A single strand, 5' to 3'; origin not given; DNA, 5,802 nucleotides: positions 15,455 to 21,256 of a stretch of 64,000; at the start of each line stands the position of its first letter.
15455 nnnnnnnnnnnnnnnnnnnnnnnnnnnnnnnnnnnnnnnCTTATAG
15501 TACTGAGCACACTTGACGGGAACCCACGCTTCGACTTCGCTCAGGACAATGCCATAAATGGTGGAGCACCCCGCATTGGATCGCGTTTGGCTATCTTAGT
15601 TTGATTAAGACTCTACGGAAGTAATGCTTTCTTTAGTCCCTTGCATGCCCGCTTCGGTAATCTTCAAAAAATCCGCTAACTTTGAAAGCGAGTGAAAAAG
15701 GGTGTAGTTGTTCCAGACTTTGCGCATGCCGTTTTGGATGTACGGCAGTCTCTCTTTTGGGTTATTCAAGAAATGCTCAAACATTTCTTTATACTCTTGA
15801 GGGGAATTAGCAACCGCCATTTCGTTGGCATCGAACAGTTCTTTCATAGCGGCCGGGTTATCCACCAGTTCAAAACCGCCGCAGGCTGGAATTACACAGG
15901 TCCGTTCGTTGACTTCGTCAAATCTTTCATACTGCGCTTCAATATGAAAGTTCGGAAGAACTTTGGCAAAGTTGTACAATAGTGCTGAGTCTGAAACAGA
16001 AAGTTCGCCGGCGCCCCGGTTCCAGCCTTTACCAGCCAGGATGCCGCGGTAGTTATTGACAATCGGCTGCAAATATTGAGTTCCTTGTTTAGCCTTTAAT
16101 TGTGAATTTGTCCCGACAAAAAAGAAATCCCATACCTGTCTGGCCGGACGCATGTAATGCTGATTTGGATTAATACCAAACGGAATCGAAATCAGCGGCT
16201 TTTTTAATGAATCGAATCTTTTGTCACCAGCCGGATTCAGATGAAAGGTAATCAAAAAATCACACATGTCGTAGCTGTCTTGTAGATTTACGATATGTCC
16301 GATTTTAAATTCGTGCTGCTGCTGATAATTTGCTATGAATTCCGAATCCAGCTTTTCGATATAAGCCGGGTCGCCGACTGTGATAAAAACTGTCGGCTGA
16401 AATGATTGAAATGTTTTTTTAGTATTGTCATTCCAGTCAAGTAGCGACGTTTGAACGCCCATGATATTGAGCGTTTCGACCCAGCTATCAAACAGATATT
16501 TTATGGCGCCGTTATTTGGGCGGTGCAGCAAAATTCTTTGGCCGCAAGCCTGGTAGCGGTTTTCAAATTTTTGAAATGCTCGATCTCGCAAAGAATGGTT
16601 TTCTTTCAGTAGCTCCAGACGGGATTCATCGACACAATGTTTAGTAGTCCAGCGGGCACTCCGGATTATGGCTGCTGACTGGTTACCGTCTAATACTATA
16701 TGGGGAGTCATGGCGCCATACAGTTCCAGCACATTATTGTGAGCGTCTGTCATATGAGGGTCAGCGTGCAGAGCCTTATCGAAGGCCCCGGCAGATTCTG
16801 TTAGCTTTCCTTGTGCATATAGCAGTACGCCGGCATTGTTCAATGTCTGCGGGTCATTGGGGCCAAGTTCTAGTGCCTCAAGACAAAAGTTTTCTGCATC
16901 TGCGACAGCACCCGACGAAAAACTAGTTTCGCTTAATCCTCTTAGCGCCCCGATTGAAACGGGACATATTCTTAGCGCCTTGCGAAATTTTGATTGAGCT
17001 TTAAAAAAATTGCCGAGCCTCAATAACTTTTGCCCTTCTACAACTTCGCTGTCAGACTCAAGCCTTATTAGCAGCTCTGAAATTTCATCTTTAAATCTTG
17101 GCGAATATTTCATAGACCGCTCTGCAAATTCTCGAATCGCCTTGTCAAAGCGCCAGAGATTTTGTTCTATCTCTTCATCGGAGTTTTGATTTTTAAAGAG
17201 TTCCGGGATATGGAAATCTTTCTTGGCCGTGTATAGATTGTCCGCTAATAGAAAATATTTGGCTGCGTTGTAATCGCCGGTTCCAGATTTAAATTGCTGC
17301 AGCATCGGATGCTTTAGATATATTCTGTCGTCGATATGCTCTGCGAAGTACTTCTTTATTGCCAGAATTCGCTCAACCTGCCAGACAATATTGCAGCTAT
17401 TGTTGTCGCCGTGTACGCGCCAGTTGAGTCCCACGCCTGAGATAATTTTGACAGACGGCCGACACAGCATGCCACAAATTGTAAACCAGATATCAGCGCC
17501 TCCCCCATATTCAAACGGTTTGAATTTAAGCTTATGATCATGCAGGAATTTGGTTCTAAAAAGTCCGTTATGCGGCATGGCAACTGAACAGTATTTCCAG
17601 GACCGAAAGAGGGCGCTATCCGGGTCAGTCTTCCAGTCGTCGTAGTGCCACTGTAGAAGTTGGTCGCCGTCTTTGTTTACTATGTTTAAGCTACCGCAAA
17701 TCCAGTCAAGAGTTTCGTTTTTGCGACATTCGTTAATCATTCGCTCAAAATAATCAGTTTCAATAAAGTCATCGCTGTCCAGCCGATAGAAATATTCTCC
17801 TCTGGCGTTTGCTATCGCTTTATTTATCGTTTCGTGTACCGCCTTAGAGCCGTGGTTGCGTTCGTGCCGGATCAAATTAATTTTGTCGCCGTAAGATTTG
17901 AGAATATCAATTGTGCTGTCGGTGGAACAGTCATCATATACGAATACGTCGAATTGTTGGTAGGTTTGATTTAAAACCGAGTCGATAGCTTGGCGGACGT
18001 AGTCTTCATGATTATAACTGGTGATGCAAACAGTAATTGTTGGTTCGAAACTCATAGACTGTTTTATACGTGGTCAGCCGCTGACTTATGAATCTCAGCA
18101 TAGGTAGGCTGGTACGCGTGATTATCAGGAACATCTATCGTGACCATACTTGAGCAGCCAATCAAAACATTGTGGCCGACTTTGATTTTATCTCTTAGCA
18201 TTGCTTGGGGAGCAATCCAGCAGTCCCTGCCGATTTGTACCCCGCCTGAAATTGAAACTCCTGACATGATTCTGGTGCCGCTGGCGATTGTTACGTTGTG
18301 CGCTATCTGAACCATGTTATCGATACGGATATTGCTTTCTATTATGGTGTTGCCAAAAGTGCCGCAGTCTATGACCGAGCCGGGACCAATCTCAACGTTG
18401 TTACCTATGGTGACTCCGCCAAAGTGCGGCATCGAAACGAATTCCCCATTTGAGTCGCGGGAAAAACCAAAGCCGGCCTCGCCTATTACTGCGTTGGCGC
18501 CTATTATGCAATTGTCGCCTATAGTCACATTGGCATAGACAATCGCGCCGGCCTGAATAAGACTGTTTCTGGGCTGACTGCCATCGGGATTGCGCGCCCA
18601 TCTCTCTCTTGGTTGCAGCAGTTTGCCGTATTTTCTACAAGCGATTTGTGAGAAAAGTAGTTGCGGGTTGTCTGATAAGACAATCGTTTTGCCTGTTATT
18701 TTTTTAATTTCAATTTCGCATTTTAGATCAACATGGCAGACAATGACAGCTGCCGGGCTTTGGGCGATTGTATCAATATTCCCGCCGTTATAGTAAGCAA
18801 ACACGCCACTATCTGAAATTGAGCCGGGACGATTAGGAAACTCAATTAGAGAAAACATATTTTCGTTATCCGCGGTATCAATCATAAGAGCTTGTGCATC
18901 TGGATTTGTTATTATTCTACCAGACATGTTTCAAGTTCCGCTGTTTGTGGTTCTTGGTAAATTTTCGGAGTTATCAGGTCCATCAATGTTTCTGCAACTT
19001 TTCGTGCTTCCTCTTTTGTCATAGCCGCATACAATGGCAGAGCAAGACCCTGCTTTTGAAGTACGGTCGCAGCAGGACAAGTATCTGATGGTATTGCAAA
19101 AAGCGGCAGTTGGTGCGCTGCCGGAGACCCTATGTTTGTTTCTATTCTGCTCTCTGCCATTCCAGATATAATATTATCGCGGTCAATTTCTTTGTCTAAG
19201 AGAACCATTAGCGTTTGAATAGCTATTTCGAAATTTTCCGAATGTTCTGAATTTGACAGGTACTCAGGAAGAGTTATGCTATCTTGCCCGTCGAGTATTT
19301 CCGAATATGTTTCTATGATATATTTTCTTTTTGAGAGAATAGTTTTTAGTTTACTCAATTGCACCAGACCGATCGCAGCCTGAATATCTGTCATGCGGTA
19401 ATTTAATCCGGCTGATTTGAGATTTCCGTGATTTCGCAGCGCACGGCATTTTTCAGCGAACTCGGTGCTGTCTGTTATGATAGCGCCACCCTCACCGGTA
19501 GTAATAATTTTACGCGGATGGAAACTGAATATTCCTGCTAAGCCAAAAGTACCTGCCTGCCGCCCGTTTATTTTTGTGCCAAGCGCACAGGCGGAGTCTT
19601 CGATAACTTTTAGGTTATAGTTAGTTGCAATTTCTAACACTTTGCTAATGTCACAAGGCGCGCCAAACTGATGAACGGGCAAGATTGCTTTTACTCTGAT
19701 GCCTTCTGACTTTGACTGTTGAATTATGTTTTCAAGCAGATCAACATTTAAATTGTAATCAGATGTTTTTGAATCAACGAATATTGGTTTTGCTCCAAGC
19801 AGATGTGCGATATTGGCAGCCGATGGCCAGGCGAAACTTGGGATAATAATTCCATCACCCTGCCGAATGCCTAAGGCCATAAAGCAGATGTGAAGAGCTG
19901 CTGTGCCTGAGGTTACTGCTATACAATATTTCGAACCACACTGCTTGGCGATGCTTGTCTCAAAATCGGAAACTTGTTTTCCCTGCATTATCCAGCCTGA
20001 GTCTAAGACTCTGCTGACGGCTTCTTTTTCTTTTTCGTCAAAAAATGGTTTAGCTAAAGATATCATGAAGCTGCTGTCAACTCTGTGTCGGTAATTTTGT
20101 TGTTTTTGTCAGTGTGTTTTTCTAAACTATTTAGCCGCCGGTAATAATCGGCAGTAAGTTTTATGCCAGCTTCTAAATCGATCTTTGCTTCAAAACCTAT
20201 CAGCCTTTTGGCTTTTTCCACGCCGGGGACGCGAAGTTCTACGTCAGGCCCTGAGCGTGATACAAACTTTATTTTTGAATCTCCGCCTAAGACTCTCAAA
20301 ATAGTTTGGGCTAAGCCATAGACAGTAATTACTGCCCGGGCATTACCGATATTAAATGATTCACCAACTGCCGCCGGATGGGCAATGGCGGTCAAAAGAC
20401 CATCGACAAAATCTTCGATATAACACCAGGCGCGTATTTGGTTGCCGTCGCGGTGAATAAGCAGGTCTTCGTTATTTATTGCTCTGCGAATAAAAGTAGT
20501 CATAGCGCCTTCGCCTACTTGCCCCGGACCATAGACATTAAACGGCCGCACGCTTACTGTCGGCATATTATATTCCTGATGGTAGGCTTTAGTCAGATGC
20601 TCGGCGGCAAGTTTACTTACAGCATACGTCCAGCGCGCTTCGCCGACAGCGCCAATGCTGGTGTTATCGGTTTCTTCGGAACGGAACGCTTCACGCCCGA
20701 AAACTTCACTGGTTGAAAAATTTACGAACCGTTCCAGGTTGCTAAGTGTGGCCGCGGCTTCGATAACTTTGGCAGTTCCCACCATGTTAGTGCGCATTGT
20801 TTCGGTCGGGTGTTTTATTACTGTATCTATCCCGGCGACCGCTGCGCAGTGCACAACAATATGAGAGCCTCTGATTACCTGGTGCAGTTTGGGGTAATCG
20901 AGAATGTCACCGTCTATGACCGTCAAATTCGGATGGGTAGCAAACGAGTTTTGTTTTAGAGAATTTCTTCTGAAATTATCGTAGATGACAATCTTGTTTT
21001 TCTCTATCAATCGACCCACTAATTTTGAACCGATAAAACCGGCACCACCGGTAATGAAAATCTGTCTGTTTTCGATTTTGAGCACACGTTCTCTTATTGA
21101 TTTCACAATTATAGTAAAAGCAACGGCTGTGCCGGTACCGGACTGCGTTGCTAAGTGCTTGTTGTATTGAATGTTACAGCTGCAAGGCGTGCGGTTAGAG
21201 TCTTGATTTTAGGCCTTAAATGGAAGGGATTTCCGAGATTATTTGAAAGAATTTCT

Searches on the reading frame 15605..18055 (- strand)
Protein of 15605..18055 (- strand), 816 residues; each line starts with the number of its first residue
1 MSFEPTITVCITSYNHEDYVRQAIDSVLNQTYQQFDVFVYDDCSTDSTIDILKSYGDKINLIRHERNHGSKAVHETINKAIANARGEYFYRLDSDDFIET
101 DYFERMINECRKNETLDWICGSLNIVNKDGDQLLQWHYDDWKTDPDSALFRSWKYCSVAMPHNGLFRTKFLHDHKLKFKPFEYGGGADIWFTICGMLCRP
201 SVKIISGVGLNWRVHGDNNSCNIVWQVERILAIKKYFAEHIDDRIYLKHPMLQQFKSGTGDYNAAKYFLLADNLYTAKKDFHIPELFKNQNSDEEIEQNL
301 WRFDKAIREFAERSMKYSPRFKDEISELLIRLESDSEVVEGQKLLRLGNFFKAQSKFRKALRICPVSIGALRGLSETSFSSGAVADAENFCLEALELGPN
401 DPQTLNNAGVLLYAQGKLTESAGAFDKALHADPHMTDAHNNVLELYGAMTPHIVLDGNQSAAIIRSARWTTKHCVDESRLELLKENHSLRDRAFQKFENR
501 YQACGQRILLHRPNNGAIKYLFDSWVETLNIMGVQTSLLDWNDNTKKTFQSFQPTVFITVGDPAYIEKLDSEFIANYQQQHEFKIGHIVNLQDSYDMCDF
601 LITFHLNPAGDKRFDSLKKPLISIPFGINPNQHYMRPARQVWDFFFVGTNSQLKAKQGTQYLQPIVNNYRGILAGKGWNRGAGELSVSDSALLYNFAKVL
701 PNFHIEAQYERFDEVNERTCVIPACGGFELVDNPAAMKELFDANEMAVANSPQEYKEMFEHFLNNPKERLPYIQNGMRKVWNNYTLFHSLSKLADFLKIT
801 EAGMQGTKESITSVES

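Call 70: search_protein_families(library=pfam, proteins=[window:15605-18055:-], max_evalue=0.00001)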
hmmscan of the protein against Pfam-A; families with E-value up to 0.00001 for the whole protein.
window:15605-18055:- (816 aa): 7 families
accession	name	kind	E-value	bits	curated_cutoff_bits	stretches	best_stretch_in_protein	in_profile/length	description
PF00535.33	Glycos_transf_2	-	5.8e-28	98.4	23.3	1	8-170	1-163/168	Glycosyl transferase family 2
PF13524.12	Glyco_trans_1_2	-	2.7e-14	53.8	25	1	663-793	7-142/144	Glycosyl transferase-like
PF07719.23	TPR_2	-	8.1e-12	44.7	27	0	403-434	2-33/34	Tetratricopeptide repeat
PF13641.12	Glyco_tranf_2_3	-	8.2e-10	39.5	27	1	5-108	1-109/230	Glycosyltransferase like family 2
PF13432.12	TPR_16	-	7.2e-08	33.2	32.7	0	340-402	3-65/65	Tetratricopeptide repeat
PF10111.15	Glyco_tranf_2_2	-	3.3e-07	30.5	27.3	1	8-108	3-104/276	Glycosyltransferase like family 2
PF00515.34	TPR_1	-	5.7e-06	26.4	27.8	0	403-434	2-33/34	Tetratricopeptide repeat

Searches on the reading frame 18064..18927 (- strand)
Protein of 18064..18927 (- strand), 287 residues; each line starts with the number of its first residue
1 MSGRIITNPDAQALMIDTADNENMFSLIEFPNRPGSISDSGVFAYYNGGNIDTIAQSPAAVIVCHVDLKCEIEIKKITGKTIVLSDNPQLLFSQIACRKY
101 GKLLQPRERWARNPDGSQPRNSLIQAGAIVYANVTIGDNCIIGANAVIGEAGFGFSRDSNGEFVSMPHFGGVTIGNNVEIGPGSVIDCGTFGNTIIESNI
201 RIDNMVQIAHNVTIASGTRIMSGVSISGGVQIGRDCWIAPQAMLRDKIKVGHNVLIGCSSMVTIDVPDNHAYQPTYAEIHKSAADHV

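Call 70: search_protein_families(library=pfam, proteins=[window:18064-18927:-], max_evalue=0.00001)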
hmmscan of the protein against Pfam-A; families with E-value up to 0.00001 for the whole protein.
window:18064-18927:- (287 aa): 3 families
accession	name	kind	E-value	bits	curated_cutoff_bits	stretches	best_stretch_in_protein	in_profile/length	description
PF00132.30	Hexapep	-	7.6e-26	89.1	27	2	121-149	7-35/36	Bacterial transferase hexapeptide (six repeats)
PF25084.1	LbH_EIF2B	-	1.5e-09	38.2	54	1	172-255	22-104/105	EIF2B subunit epsilon LbH domain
PF14602.12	Hexapep_2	-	1.6e-06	28.2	27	0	134-149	2-17/34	Hexapeptide repeat of succinyl-transferase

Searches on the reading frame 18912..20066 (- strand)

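Call 70: search_protein_families(library=pfam, proteins=[window:18912-20066:-], max_evalue=0.00001)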
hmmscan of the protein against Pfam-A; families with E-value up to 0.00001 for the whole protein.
window:18912-20066:- (384 aa): 2 families
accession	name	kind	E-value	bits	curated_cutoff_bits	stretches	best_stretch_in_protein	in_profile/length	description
PF01041.23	DegT_DnrJ_EryC1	-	2.2e-99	333.5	19.8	1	10-361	4-359/360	DegT/DnrJ/EryC1/StrS aminotransferase family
PF00155.27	Aminotran_1_2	-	1.9e-08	34.3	19.7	1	34-129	46-151/361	Aminotransferase class I and II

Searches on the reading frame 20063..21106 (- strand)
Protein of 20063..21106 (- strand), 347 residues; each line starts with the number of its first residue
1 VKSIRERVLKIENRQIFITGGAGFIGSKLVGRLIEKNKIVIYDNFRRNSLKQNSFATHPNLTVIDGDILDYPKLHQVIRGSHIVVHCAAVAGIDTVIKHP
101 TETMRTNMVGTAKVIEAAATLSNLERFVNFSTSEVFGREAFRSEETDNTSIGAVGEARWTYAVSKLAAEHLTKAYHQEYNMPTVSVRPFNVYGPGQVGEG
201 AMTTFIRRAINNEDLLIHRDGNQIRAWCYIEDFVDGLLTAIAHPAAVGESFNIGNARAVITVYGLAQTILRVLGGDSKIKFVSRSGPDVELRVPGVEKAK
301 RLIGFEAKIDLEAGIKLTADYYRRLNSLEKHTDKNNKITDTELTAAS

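Call 70: search_protein_families(library=pfam, proteins=[window:20063-21106:-], max_evalue=0.00001)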
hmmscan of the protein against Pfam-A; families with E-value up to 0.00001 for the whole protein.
window:20063-21106:- (347 aa): 7 families
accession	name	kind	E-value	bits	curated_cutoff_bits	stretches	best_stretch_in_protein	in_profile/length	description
PF01370.27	Epimerase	-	6.5e-58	196.4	20.9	1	16-254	1-240/240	NAD dependent epimerase/dehydratase family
PF16363.11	GDP_Man_Dehyd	-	1.6e-46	159.7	27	1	17-316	1-330/332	GDP-mannose 4,6 dehydratase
PF01073.25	3Beta_HSD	-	1.3e-26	93.7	22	1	18-274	2-269/280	3-beta hydroxysteroid dehydrogenase/isomerase family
PF02719.21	Polysacc_synt_2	-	2.4e-17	63.5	20.2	1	16-132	1-128/293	Polysaccharide biosynthesis protein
PF07993.18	NAD_binding_4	-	3.4e-17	62.9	20.1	1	18-201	1-217/258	Male sterility protein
PF04321.23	RmlD_sub_bind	-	6.7e-16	58.6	27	1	15-279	2-238/287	RmlD substrate binding domain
PF13460.12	NAD_binding_10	-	7e-12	46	27.2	1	20-174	1-133/184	NAD(P)H-binding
